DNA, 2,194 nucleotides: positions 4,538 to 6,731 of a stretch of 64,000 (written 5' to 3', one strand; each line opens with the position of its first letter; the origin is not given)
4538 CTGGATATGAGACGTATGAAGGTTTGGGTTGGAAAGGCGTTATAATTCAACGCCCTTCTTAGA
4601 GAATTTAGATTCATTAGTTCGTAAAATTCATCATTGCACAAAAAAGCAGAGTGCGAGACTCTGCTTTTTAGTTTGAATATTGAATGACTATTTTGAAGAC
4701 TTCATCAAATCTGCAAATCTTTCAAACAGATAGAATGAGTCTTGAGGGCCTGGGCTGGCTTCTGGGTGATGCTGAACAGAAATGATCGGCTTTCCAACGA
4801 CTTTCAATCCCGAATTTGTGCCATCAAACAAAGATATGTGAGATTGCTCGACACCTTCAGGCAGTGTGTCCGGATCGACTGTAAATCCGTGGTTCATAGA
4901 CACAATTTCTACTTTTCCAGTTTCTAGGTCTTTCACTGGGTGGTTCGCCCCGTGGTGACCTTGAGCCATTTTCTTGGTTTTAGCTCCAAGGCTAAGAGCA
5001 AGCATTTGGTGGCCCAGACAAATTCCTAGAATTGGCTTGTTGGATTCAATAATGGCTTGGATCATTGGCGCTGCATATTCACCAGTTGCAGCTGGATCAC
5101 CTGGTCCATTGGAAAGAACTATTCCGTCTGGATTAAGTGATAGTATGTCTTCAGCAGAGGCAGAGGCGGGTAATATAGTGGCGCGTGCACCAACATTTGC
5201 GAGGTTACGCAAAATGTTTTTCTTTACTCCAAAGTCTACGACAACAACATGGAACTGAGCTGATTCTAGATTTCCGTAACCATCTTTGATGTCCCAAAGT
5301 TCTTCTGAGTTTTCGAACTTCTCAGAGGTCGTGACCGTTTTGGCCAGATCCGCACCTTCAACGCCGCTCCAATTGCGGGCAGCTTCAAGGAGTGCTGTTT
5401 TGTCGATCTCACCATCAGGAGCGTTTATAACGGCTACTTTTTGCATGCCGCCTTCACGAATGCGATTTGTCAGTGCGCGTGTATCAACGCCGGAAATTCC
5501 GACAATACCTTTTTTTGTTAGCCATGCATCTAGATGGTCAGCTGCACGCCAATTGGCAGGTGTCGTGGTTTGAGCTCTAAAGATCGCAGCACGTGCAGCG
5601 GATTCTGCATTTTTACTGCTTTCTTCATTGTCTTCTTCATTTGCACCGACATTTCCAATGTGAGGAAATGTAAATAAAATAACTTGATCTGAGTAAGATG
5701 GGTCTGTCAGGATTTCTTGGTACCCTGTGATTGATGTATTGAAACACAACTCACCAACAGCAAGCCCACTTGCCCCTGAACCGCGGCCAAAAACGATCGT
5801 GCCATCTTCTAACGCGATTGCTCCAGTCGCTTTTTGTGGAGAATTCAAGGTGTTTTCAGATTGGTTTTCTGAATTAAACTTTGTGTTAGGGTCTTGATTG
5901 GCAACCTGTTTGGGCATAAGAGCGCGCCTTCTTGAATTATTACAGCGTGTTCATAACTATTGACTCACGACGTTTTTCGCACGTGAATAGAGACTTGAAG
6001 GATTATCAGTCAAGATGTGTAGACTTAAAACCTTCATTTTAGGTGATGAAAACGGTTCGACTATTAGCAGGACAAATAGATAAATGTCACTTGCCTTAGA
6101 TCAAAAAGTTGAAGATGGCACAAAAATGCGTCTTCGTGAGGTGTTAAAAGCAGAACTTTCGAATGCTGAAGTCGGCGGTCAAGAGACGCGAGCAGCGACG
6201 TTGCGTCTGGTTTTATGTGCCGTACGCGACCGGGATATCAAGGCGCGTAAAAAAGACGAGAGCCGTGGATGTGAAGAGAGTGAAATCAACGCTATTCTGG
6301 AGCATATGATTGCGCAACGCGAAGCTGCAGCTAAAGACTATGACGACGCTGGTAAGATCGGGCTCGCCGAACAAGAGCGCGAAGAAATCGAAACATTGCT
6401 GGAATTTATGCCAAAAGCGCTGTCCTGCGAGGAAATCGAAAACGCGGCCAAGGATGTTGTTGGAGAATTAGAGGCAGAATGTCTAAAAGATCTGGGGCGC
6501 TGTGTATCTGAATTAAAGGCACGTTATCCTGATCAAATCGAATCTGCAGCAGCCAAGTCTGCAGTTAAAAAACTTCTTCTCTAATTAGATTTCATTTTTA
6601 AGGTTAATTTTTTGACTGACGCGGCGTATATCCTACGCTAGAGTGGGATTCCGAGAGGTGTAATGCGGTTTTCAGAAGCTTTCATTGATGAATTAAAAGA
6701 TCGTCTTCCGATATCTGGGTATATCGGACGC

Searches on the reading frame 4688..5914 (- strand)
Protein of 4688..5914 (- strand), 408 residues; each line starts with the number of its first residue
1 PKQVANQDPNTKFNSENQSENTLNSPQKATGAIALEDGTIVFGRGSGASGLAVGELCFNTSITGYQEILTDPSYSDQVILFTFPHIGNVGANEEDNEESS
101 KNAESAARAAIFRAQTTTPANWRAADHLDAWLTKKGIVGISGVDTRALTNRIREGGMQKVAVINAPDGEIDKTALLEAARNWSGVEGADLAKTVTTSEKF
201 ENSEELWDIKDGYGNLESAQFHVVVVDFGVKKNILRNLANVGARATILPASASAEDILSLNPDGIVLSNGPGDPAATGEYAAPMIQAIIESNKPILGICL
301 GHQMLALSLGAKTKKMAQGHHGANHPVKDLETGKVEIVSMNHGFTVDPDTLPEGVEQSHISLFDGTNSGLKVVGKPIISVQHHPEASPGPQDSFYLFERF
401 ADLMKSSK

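Call 69: search_protein_families(library=pfam, proteins=[window:4688-5914:-], max_evalue=0.001)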
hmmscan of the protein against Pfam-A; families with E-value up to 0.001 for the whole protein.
window:4688-5914:- (408 aa): 3 families
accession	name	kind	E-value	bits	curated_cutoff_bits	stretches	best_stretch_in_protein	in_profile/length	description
PF00117.34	GATase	-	2.2e-52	177.9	22.8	1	224-402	1-189/190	Glutamine amidotransferase class-I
PF00988.28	CPSase_sm_chain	-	1.4e-44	151.4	27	1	34-161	2-125/126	Carbamoyl-phosphate synthase small chain, CPSase domain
PF07722.19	Peptidase_C26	-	2e-07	31.4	20.5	1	279-351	92-161/219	Peptidase C26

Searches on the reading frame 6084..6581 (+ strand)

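Call 69: search_protein_families(library=pfam, proteins=[window:6084-6581:+], max_evalue=0.001)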
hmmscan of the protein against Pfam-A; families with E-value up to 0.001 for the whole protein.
window:6084-6581:+ (166 aa): 1 family
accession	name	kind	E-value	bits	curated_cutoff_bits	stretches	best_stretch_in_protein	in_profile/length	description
PF09424.15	YqeY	-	1.4e-25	90.5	27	1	20-165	3-143/143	Yqey-like protein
